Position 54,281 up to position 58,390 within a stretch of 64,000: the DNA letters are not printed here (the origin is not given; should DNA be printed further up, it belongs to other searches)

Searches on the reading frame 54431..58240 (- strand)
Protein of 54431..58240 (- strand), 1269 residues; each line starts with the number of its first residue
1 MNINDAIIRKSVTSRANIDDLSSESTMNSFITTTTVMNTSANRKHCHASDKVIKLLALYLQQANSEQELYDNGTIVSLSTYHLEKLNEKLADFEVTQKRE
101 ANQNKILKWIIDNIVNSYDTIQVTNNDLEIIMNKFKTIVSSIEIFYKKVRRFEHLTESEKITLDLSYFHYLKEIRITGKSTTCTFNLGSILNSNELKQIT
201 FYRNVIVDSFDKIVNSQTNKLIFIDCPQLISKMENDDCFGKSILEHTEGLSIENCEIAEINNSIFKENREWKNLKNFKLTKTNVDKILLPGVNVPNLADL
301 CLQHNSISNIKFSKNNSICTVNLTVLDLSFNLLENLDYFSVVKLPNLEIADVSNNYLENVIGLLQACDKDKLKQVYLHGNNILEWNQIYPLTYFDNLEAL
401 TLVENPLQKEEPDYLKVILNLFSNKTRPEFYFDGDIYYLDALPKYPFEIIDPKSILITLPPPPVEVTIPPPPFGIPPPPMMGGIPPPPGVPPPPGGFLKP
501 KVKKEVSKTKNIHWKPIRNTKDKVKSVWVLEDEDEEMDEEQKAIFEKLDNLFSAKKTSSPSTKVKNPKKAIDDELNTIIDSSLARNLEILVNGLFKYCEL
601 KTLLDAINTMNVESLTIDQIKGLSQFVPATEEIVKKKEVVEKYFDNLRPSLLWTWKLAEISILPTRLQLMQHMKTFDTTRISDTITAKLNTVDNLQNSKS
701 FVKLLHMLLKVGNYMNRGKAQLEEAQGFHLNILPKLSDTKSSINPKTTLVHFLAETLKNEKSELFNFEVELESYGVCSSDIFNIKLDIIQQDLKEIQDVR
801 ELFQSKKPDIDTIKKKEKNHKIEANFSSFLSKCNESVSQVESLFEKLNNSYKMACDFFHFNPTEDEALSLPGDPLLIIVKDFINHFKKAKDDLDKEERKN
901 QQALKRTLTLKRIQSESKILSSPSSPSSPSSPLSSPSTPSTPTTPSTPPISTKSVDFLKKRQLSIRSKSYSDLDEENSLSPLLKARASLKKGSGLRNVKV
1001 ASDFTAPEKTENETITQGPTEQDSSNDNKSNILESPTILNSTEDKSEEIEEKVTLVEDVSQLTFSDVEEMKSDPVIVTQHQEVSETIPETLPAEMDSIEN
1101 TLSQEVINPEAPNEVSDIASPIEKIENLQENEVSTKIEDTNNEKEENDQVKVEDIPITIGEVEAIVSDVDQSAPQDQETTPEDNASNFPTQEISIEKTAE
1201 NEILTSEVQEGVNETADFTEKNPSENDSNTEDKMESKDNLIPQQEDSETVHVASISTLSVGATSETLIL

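Call 27: list_cluster_members(proteins=[window:54431-58240:-, window:29248-31227:-, window:20412-22472:+, window:16112-17680:+, window:50836-52407:-, window:43764-44972:-, window:40071-41294:+, window:9098-10201:-, window:61758-62909:-, P0003])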
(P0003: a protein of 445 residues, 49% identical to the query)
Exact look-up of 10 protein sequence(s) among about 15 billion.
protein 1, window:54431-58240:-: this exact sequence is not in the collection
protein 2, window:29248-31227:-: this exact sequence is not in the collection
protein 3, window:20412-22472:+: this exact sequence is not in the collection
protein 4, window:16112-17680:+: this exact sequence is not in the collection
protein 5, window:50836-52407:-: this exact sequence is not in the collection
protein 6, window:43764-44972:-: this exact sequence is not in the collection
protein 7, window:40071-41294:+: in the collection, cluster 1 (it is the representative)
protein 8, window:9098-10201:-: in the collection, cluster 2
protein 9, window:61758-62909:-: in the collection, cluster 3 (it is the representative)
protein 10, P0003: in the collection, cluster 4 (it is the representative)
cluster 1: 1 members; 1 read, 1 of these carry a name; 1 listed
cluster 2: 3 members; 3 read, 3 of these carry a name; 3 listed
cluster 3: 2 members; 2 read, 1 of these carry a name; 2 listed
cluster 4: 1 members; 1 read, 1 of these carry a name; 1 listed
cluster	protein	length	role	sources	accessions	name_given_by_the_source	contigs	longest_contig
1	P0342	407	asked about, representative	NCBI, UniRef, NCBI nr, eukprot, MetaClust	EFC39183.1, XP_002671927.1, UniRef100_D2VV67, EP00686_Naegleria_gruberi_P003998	predicted protein [Naegleria gruberi] | Predicted protein n=1 Tax=Naegleria gruberi TaxID=5762 RepID=D2VV67_NAEGR | uncharacterized protein NAEGRDRAFT_52509 [Naegleria gruberi]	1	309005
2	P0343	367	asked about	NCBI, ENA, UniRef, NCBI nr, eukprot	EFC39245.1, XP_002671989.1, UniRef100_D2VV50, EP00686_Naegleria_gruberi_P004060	DRG GTPase family protein [Naegleria gruberi] | DRG GTPase family protein n=1 Tax=Naegleria gruberi TaxID=5762 RepID=D2VV50_NAEGR | XP_002671989.1 DRG GTPase family protein [Naegleria gruberi strain NEG-M]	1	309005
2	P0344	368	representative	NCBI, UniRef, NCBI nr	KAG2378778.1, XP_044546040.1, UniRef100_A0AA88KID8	hypothetical protein C9374_007926 [Naegleria lovaniensis] | Uncharacterized protein n=1 Tax=Naegleria lovaniensis TaxID=51637 RepID=A0AA88KID8_NAELO | uncharacterized protein C9374_007926 [Naegleria lovaniensis]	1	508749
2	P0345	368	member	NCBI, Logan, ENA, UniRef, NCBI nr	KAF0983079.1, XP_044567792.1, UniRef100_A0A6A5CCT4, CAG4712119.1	hypothetical protein FDP41_011057 [Naegleria fowleri] | OBG-type G domain-containing protein n=1 Tax=Naegleria fowleri TaxID=5763 ... | uncharacterized protein FDP41_011057 [Naegleria fowleri]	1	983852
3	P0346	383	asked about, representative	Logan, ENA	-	-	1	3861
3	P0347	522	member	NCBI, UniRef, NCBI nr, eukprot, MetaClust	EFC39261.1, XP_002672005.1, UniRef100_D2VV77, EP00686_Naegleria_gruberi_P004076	predicted protein [Naegleria gruberi] | Predicted protein n=1 Tax=Naegleria gruberi TaxID=5762 RepID=D2VV77_NAEGR | uncharacterized protein NAEGRDRAFT_81340 [Naegleria gruberi]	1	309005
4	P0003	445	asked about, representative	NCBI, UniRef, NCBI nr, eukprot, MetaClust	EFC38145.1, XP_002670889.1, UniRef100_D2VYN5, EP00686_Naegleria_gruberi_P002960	predicted protein [Naegleria gruberi] | Predicted protein n=1 Tax=Naegleria gruberi TaxID=5762 RepID=D2VYN5_NAEGR | uncharacterized protein NAEGRDRAFT_60950 [Naegleria gruberi]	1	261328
